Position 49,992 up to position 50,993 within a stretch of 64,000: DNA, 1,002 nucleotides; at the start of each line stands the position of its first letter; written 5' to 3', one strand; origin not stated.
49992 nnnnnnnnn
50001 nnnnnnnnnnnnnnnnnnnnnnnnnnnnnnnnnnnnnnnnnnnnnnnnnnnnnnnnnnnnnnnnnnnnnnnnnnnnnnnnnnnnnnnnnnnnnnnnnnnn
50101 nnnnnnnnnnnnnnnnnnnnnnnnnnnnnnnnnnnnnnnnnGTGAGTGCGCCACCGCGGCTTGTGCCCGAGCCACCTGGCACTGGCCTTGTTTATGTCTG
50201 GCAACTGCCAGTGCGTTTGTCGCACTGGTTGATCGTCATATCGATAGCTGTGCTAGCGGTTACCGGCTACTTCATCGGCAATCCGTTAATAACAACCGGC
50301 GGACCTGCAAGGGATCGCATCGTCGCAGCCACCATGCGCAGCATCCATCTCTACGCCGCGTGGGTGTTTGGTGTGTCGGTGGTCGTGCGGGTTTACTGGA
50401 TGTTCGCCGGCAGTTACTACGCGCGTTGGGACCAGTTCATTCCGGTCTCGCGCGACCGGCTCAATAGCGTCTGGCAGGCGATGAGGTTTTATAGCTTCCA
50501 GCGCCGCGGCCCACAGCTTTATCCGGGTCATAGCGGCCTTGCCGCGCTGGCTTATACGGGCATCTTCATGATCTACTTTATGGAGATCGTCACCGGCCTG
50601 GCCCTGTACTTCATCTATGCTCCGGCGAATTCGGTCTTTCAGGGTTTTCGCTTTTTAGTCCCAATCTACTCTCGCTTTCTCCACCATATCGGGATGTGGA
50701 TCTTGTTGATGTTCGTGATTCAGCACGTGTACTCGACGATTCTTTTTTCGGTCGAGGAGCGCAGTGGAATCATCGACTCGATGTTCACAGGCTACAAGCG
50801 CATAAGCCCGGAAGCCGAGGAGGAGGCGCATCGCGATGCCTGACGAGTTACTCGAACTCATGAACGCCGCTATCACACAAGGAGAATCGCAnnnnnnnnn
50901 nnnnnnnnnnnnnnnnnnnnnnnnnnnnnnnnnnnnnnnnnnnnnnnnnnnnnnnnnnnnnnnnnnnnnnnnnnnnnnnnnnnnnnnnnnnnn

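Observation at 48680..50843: Hydrogenase operon remodelled into a cytochrome module: 11-heme cytochrome c, then a 30-codon NiFe-hydrogenase large-subunit fossil, then HyaC-type cytochrome b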

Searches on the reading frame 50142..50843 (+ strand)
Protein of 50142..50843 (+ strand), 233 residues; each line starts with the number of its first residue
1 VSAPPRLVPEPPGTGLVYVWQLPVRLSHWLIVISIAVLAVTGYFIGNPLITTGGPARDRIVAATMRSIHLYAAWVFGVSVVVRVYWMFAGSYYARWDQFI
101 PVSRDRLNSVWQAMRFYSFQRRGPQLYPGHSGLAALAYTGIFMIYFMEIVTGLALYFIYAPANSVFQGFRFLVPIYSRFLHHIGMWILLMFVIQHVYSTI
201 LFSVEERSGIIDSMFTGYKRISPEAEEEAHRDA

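Call 3: search_protein_families(library=pfam, proteins=[window:50142-50843:+], max_evalue=0.01)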
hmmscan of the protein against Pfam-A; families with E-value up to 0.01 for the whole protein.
window:50142-50843:+ (233 aa): 1 family
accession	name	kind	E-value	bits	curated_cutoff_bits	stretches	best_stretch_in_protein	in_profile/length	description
PF01292.26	Ni_hydr_CYTB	-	5.5e-26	91.9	30.1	1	19-217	1-179/179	Prokaryotic cytochrome b561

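Call 6: search_solved_structures(query=window:50142-50843:+, max_evalue=1, show_alignments=3)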
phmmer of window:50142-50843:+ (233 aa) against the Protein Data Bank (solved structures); distinct sequences matched with E-value up to 1: 1.
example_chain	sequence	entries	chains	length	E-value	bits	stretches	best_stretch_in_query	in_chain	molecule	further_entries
4gd3_A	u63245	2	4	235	1.6e-31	112.9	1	18-219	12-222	Ni/Fe-hydrogenase 1 B-type cytochrome subunit | Probable Ni/Fe-hydrogenase 1 B-type cytochrome subunit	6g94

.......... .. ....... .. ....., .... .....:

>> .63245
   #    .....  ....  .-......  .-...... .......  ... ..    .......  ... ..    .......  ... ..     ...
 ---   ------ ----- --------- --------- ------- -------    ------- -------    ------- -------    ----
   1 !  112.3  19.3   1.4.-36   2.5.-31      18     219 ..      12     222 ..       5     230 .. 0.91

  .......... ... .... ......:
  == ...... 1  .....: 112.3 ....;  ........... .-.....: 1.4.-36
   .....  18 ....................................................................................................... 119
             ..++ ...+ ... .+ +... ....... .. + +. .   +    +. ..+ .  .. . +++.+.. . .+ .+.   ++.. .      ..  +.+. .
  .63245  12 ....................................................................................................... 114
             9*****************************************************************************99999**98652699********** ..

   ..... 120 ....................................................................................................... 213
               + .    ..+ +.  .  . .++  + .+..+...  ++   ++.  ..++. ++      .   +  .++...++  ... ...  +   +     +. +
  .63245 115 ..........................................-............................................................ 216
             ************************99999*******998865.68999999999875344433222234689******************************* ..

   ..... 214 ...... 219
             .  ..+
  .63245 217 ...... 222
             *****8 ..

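Call 9: find_homologous_proteins(query=window:50142-50843:+, max_evalue=1e-10)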
Query window:50142-50843:+ (233 aa): 167 proteins with E <= 1e-10 among 957 candidates; the best 120 are listed.
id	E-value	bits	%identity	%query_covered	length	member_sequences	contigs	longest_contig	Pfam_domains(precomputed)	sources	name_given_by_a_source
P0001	8.0e-143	492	93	100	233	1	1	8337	PF01292.27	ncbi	-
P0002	1.1e-137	475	90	100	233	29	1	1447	PF01292.27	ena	-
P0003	1.0e-115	403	83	91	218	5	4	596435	PF01292.27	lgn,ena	-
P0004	6.3e-101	355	70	98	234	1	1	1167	PF14358.12,PF01292.27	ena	-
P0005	1.8e-99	350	68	100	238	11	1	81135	PF01292.27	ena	-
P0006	4.8e-99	349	68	100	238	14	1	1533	PF01292.27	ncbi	-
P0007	3.8e-98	346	66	100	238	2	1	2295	PF14358.12,PF01292.27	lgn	-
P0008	1.1e-96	341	66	100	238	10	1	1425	PF01292.27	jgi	jgi:Ni/Fe-hydrogenase 1 B-type cytochrome subunit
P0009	2.0e-95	337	65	100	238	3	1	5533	PF01292.27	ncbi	-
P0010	9.1e-93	328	67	93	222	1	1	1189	PF14358.12,PF01292.27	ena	-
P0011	8.0e-92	325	62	100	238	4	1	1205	PF01292.27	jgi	-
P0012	4.3e-91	323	63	100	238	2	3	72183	PF01292.27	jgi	-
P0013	8.4e-91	322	62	100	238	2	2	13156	PF01292.27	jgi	-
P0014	1.7e-87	311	64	93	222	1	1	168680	PF01292.27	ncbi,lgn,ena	-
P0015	7.1e-86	306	60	98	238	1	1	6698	PF14358.12,PF01292.27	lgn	-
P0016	3.3e-84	300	61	96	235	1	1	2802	PF01292.27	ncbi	-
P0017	2.1e-83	298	59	100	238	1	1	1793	PF01292.27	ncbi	-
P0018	2.4e-82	294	59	97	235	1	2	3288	PF01292.27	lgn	-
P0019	6.0e-82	293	62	91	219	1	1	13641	PF01292.27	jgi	jgi:Ni/Fe-hydrogenase 1 B-type cytochrome subunit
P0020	7.3e-80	286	55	99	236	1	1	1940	PF14358.12,PF01292.27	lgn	-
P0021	9.5e-80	286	58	98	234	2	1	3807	PF01292.27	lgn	-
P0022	1.1e-79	285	59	98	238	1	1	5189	PF14358.12,PF01292.27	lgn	-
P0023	7.9e-79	283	57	100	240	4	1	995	PF14358.12,PF01292.27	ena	-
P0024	9.0e-79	282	55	100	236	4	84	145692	PF01292.27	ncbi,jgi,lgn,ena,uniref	ncbi:Ni/Fe-hydrogenase, b-type cytochrome subunit [Candidatus Binatus soli]|jgi:Ni/Fe-hydrogenase 1 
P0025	8.3e-78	279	55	99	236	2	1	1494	PF14358.12,PF01292.27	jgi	-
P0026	5.0e-77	277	56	100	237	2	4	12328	PF01292.27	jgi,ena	-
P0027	4.7e-76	274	53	100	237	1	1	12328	PF14358.12,PF01292.27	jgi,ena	-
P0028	8.3e-75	269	53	100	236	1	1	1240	PF14358.12,PF01292.27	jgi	-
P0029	2.2e-74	268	54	100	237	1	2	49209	PF01292.27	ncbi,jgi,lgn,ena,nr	ncbi:MAG TPA: Ni/Fe-hydrogenase, b-type cytochrome subunit [Candidatus Binataceae bacterium]|nr:Ni/F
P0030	6.5e-74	267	54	98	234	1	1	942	PF14358.12,PF01292.27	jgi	-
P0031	3.9e-72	261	51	100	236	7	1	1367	PF01292.27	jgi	-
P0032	1.3e-71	259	52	98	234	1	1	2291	PF14358.12,PF01292.27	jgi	jgi:Ni/Fe-hydrogenase 1 B-type cytochrome subunit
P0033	4.7e-71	257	52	98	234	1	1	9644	PF01292.27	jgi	jgi:Ni/Fe-hydrogenase 1 B-type cytochrome subunit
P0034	3.0e-70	255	53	94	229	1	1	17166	PF14358.12,PF01292.27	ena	-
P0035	4.6e-69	251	53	93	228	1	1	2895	PF01292.27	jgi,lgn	jgi:Ni/Fe-hydrogenase 1 B-type cytochrome subunit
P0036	1.1e-68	249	54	91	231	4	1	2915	PF01292.27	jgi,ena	-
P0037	1.2e-67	246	52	91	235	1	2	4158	PF01292.27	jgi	jgi:Ni/Fe-hydrogenase 1 B-type cytochrome subunit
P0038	1.7e-67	245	51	95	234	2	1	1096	PF01292.27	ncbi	-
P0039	5.1e-67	244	53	89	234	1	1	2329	PF14358.12,PF01292.27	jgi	jgi:Ni/Fe-hydrogenase 1 B-type cytochrome subunit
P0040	6.7e-67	244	52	94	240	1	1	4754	PF14358.12,PF01292.27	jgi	jgi:Ni/Fe-hydrogenase 1 B-type cytochrome subunit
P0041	1.2e-66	243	52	91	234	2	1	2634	PF14358.12,PF01292.27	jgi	-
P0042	1.3e-66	243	51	95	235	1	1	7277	PF01292.27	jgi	jgi:Ni/Fe-hydrogenase 1 B-type cytochrome subunit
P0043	2.5e-66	242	50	99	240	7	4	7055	PF01292.27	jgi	-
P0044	2.7e-66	242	53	89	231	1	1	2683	PF14358.12,PF01292.27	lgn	-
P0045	2.9e-66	241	50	92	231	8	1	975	PF14358.12,PF01292.27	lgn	-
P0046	2.9e-66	241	55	87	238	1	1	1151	PF14358.12,PF01292.27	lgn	-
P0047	3.4e-66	241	52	89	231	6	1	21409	PF14358.12,PF01292.27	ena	-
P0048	1.3e-65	239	49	98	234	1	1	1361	PF14358.12,PF01292.27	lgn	-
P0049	3.7e-65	238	49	100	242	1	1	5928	PF01292.27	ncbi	-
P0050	2.0e-64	235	52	89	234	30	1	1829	PF01292.27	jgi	jgi:Ni/Fe-hydrogenase 1 B-type cytochrome subunit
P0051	2.4e-64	235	48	95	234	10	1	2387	PF01292.27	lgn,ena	-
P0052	6.9e-64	234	48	94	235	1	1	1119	PF01292.27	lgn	-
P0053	8.2e-64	233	52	89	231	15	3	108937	PF01292.27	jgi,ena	jgi:Ni/Fe-hydrogenase 1 B-type cytochrome subunit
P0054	2.1e-63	232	51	94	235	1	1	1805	PF01292.27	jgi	jgi:Ni/Fe-hydrogenase 1 B-type cytochrome subunit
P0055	2.7e-63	232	53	87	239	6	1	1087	PF01292.27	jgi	-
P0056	3.3e-63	231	50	96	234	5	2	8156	PF01292.27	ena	-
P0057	5.0e-63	231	49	93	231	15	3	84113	PF14358.12,PF01292.27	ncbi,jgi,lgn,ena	jgi:Ni/Fe-hydrogenase 1 B-type cytochrome subunit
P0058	8.1e-63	230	50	97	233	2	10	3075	PF01292.27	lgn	-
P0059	1.1e-62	230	48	93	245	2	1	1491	PF01292.27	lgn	-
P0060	1.2e-62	230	47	100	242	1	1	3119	PF01292.27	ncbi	-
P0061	1.4e-62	229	50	94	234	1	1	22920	PF14358.12,PF01292.27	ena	-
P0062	1.9e-62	229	48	96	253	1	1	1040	PF01292.27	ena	-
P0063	4.5e-62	228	52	94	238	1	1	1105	PF01292.27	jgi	jgi:Ni/Fe-hydrogenase 1 B-type cytochrome subunit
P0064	5.5e-62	227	50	92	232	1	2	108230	PF14358.12,PF01292.27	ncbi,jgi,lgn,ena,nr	ncbi:MAG TPA: Ni/Fe-hydrogenase, b-type cytochrome subunit [Rhizomicrobium sp.]|nr:Ni/Fe-hydrogenase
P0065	6.0e-62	227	50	93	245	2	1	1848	PF01292.27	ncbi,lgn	-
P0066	1.7e-61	226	48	94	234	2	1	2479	PF14358.12,PF01292.27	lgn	-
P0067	3.2e-61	225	49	93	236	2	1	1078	PF01292.27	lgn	-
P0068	4.2e-61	225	50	94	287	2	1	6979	PF01292.27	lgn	-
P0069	5.0e-61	224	52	91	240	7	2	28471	PF01292.27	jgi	jgi:Ni/Fe-hydrogenase 1 B-type cytochrome subunit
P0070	5.8e-61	224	50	92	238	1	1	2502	PF01292.27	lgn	-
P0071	2.3e-60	222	49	91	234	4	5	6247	PF01292.27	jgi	jgi:Ni/Fe-hydrogenase 1 B-type cytochrome subunit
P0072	3.3e-60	222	48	96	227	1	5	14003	PF14358.12,PF01292.27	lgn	-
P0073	4.5e-60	221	48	96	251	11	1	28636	PF01292.27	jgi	jgi:Ni/Fe-hydrogenase 1 B-type cytochrome subunit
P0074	4.6e-60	221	50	87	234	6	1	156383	PF14358.12,PF01292.27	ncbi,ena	-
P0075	1.2e-59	220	48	93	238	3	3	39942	PF01292.27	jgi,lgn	jgi:Ni/Fe-hydrogenase 1 B-type cytochrome subunit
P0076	1.7e-59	219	48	91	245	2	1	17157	PF01292.27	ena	-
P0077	2.8e-59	219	47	98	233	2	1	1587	PF01292.27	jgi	-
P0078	5.9e-59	218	48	92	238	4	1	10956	PF01292.27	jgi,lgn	jgi:Ni/Fe-hydrogenase 1 B-type cytochrome subunit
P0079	7.6e-59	217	48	92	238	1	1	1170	PF01292.27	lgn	-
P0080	8.7e-59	217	50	91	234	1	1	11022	PF14358.12,PF01292.27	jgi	jgi:Ni/Fe-hydrogenase 1 B-type cytochrome subunit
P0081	9.1e-59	217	50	92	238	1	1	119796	PF01292.27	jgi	jgi:Ni/Fe-hydrogenase 1 B-type cytochrome subunit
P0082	9.3e-59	217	47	97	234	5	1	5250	PF14358.12,PF01292.27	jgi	jgi:Ni/Fe-hydrogenase 1 B-type cytochrome subunit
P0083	1.1e-58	217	50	91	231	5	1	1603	PF01292.27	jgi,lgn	jgi:Ni/Fe-hydrogenase 1 B-type cytochrome subunit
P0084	1.5e-58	216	47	94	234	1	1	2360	PF14358.12,PF01292.27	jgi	jgi:Ni/Fe-hydrogenase 1 B-type cytochrome subunit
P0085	3.5e-58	215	48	95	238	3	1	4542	PF01292.27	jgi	jgi:Ni/Fe-hydrogenase 1 B-type cytochrome subunit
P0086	4.1e-58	215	48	92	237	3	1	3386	PF01292.27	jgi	jgi:Ni/Fe-hydrogenase 1 B-type cytochrome subunit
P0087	8.4e-58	214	46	94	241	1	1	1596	PF01292.27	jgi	jgi:Ni/Fe-hydrogenase 1 B-type cytochrome subunit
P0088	9.1e-58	214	47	92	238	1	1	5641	PF01292.27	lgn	-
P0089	9.2e-58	214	47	91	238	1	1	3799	PF01292.27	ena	-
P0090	9.6e-58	214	50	91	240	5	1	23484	PF01292.27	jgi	-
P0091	1.3e-57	213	48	88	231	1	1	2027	PF14358.12,PF01292.27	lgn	-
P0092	7.5e-57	211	47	93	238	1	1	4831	PF01292.27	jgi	-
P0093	1.2e-56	210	45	95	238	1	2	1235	PF01292.27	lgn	-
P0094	1.2e-56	210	43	99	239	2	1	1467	PF01292.27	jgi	-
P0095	2.0e-56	209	47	92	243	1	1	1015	PF01292.27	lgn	-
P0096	4.5e-56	208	47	87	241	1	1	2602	PF01292.27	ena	-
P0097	8.1e-56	207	48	91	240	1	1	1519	PF01292.27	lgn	-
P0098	1.5e-55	206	46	92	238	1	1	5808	PF01292.27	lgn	-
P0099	2.0e-55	206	46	94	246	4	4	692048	PF01292.27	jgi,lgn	-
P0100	2.7e-55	206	46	94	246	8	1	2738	PF01292.27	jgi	-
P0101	6.0e-55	204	46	96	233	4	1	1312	PF01292.27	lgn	-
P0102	8.7e-55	204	45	92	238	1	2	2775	PF01292.27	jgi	-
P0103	1.3e-54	203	48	87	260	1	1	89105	PF14358.12,PF01292.27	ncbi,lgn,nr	ncbi:MAG: Ni/Fe-hydrogenase, b-type cytochrome subunit [Acidobacteriota bacterium]|nr:Ni/Fe-hydrogen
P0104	2.8e-54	202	47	90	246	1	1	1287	PF01292.27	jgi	jgi:Ni/Fe-hydrogenase 1 B-type cytochrome subunit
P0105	3.2e-54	202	48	91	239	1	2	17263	PF01292.27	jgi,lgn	jgi:Ni/Fe-hydrogenase 1 B-type cytochrome subunit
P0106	4.1e-54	202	48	89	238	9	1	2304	PF01292.27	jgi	-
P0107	1.6e-53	200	45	90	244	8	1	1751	PF01292.27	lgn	-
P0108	1.8e-52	196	44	93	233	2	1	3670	PF01292.27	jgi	jgi:Ni/Fe-hydrogenase 1 B-type cytochrome subunit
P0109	1.8e-52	196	46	94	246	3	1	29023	PF01292.27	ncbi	-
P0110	2.2e-52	196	45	98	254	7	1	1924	PF01292.27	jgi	jgi:Ni/Fe-hydrogenase 1 B-type cytochrome subunit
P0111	2.9e-52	196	44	98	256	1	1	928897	PF01292.27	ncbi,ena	-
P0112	3.3e-52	195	47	89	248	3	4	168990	PF01292.27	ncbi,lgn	-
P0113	4.8e-52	195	43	99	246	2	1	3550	PF01292.27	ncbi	-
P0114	5.5e-52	195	45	88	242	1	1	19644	PF01292.27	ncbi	-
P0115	9.5e-52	194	49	89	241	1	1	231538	PF01292.27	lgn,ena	-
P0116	9.9e-52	194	46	89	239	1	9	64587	PF01292.27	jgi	jgi:Ni/Fe-hydrogenase 1 B-type cytochrome subunit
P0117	3.2e-51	192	43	97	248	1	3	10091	PF01292.27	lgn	-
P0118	4.9e-51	192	46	90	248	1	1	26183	PF01292.27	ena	-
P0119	8.6e-51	191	42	92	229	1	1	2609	PF01292.27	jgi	jgi:Ni/Fe-hydrogenase 1 B-type cytochrome subunit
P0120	1.3e-50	190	48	88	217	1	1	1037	PF01292.27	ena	-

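Call 10: find_encoding_contigs(protein=P0001, flank=6000, max_places=3)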
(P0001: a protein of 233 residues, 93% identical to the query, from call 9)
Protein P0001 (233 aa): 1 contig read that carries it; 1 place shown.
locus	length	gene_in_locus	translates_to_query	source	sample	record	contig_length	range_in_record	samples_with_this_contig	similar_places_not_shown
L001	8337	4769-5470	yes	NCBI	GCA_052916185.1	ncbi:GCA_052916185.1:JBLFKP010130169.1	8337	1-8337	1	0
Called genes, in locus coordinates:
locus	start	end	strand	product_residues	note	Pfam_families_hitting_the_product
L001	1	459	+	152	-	?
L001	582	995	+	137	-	PF00034:Cytochrom_C, PF13442:Cytochrome_CBB3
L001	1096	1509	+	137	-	PF00034:Cytochrom_C, PF13442:Cytochrome_CBB3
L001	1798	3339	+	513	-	PF03264:Cytochrom_NNT (weak), PF14522:Cytochrome_C7 (faint), PF14537:Cytochrom_c3_2 (faint)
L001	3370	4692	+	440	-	PF02085:Cytochrom_CIII (faint), PF22113:Mtrc-MtrF_II-IV_dom (faint), PF14522:Cytochrome_C7 (faint), PF14537:Cytochrom_c3_2 (faint), PF09699:Paired_CXXCH_1 (faint)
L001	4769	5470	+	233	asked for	PF01292:Ni_hydr_CYTB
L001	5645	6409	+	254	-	PF01145:Band_7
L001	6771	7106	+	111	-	PF13442:Cytochrome_CBB3, PF00034:Cytochrom_C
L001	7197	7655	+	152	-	PF00355:Rieske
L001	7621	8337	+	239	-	?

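Call 11: find_encoding_contigs(protein=P0003, flank=8000, max_places=3)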
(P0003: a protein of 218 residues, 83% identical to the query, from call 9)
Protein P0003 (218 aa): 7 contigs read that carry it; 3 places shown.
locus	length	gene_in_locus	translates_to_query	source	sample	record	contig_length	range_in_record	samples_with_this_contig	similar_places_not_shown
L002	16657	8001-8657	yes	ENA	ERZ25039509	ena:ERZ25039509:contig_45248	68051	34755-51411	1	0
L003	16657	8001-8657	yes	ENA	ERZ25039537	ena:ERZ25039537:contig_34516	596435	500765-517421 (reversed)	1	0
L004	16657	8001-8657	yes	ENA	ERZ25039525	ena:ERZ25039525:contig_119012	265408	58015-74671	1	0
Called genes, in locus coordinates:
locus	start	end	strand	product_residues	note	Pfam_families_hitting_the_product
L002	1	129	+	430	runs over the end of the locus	PF02085:Cytochrom_CIII (faint), PF22113:Mtrc-MtrF_II-IV_dom (faint), PF14537:Cytochrom_c3_2 (faint), PF09699:Paired_CXXCH_1 (faint), PF14522:Cytochrome_C7 (faint)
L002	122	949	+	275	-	PF01292:Ni_hydr_CYTB (weak)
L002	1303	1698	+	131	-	-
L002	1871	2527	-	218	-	PF00072:Response_reg, PF00196:GerE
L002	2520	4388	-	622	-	PF02743:dCache_1, PF00672:HAMP, PF07730:HisKA_3, PF13581:HATPase_c_2, PF02518:HATPase_c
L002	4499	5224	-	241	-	PF01292:Ni_hydr_CYTB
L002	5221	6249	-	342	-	PF14537:Cytochrom_c3_2 (faint), PF22113:Mtrc-MtrF_II-IV_dom (faint), PF14522:Cytochrome_C7 (weak), PF09699:Paired_CXXCH_1 (weak)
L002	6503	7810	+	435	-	PF02085:Cytochrom_CIII (faint), PF14537:Cytochrom_c3_2 (faint), PF22113:Mtrc-MtrF_II-IV_dom (faint), PF14522:Cytochrome_C7 (faint), PF22678:Cytochrom_c_NrfB-like (faint), PF09699:Paired_CXXCH_1 (faint)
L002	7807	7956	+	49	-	-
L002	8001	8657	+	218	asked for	PF01292:Ni_hydr_CYTB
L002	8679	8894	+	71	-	-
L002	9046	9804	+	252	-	PF01145:Band_7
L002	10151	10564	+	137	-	PF13442:Cytochrome_CBB3, PF00034:Cytochrom_C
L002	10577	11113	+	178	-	PF00355:Rieske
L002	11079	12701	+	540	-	PF00033:Cytochrome_B, PF13631:Cytochrom_B_N_2, PF13442:Cytochrome_CBB3 (faint), PF00032:Cytochrom_B_C, PF00034:Cytochrom_C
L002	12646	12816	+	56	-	-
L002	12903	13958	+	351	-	PF04055:Radical_SAM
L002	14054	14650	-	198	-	PF00441:Acyl-CoA_dh_1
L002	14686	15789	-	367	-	PF18158:AidB_N, PF02770:Acyl-CoA_dh_M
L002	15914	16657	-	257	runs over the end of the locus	PF00378:ECH_1, PF16113:ECH_2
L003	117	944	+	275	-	PF01292:Ni_hydr_CYTB (weak)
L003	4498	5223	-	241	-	PF01292:Ni_hydr_CYTB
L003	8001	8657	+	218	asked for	PF01292:Ni_hydr_CYTB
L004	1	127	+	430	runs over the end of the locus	PF22113:Mtrc-MtrF_II-IV_dom (faint), PF02085:Cytochrom_CIII (faint), PF14522:Cytochrome_C7 (faint), PF14537:Cytochrom_c3_2 (faint), PF22678:Cytochrom_c_NrfB-like (faint), PF09699:Paired_CXXCH_1 (faint)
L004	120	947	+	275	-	PF01292:Ni_hydr_CYTB (weak)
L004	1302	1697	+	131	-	-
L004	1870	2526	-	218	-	PF00072:Response_reg, PF00196:GerE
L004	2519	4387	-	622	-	PF02743:dCache_1, PF00672:HAMP, PF07730:HisKA_3, PF13581:HATPase_c_2, PF02518:HATPase_c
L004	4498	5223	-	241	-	PF01292:Ni_hydr_CYTB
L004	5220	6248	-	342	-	PF14537:Cytochrom_c3_2 (faint), PF22113:Mtrc-MtrF_II-IV_dom (faint), PF14522:Cytochrome_C7 (weak), PF09699:Paired_CXXCH_1 (weak)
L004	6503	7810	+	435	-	PF02085:Cytochrom_CIII (faint), PF13435:Cytochrome_C554 (faint), PF22113:Mtrc-MtrF_II-IV_dom (faint), PF14522:Cytochrome_C7 (faint), PF14537:Cytochrom_c3_2 (faint), PF22678:Cytochrom_c_NrfB-like (faint), PF09699:Paired_CXXCH_1 (faint)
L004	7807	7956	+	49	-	-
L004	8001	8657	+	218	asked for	PF01292:Ni_hydr_CYTB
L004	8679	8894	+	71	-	-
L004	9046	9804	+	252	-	PF01145:Band_7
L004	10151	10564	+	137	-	PF13442:Cytochrome_CBB3, PF00034:Cytochrom_C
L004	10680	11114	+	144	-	PF00355:Rieske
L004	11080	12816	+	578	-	PF00033:Cytochrome_B, PF13631:Cytochrom_B_N_2, PF13442:Cytochrome_CBB3 (faint), PF00032:Cytochrom_B_C, PF00034:Cytochrom_C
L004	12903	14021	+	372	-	PF13186:SPASM (faint), PF04055:Radical_SAM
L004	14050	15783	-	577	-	PF18158:AidB_N, PF02770:Acyl-CoA_dh_M, PF00441:Acyl-CoA_dh_1, PF08028:Acyl-CoA_dh_2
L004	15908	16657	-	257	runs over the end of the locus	PF00378:ECH_1, PF16113:ECH_2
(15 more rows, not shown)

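Call 12: find_encoding_contigs(protein=P0005, flank=8000, max_places=3)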
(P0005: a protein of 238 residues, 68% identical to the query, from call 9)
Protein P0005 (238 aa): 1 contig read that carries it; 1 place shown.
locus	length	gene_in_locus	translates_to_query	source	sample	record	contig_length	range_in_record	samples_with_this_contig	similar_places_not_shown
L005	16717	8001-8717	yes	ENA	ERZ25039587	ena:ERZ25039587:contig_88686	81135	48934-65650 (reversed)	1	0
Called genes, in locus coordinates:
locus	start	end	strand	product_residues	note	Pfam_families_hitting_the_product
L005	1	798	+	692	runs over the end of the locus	-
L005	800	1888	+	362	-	PF08450:SGL (faint), PF25021:TEN_NHL (faint), PF17170:DUF5128 (weak), PF01436:NHL (weak)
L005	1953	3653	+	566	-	PF14522:Cytochrome_C7 (faint), PF14537:Cytochrom_c3_2 (faint), PF09699:Paired_CXXCH_1 (weak)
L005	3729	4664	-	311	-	-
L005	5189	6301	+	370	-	PF01058:Oxidored_q6, PF14720:NiFe_hyd_SSU_C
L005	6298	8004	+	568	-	PF27537:HoxH (weak), PF00374:NiFeSe_Hases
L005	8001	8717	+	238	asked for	PF01292:Ni_hydr_CYTB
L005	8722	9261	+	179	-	PF01750:HycI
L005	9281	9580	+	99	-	PF13442:Cytochrome_CBB3, PF00034:Cytochrom_C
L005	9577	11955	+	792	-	PF00708:Acylphosphatase, PF07503:zf-HYPF, PF01300:Sua5_yciO_yrdC, PF17788:HypF_C, PF22521:HypF_C_2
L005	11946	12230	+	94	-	PF01455:HupF_HypC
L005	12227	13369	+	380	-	PF01924:HypD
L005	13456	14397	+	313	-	PF00586:AIRS, PF02769:AIRS_C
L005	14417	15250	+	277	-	PF00378:ECH_1, PF16113:ECH_2, PF00378:ECH_1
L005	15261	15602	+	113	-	PF01155:HypA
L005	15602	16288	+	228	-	PF02492:cobW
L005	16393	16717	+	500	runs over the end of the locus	PF02874:ATP-synt_ab_N, PF00006:ATP-synt_ab, PF22919:ATP-synt_VA_C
